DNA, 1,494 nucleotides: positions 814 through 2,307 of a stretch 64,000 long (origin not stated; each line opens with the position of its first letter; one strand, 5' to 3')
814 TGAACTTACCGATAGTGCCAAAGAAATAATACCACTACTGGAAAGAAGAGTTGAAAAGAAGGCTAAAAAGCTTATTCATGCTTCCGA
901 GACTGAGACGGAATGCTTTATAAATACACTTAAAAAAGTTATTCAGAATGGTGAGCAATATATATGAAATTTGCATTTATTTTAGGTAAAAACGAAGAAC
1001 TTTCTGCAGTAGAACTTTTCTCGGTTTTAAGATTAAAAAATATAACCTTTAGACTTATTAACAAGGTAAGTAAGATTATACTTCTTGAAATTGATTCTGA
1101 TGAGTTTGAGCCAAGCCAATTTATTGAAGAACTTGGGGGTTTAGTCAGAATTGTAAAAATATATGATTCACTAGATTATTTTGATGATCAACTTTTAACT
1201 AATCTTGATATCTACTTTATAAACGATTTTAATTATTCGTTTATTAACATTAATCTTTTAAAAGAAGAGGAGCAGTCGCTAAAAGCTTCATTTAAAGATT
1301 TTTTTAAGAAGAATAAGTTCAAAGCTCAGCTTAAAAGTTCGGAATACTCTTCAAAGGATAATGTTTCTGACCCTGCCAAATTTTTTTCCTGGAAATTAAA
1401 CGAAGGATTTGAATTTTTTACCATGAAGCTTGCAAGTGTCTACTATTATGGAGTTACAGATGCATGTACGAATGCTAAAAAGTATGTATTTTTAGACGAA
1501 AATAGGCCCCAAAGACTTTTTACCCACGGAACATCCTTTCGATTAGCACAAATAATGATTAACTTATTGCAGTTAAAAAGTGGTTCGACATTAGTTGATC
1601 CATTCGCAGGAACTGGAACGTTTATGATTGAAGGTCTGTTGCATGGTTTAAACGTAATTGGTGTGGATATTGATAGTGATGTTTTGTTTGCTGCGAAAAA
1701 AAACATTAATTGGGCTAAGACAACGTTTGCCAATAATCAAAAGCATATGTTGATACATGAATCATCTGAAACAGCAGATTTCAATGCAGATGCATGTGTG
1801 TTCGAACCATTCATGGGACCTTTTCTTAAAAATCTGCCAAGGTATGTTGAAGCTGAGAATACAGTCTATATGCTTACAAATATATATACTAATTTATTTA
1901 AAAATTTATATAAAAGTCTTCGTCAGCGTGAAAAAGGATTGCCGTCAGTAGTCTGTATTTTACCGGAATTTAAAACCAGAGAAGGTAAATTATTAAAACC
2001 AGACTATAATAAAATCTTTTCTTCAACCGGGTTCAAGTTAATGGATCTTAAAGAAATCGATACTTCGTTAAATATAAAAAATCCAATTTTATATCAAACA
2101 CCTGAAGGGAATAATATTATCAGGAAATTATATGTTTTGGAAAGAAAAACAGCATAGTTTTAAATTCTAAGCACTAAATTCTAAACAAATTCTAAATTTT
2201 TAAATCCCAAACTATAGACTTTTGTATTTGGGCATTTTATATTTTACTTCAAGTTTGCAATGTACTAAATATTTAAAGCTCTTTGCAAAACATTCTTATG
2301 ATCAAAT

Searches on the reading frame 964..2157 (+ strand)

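Call 16: search_protein_families(library=pfam, proteins=[window:964-2157:+], max_evalue=0.00001)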
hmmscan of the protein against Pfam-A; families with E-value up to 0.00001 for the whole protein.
window:964-2157:+ (397 aa): 1 family
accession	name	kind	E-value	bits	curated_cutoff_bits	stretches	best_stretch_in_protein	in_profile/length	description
PF01170.24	UPF0020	-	4e-09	36.9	22.3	1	184-251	4-76/197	RMKL-like, methyltransferase domain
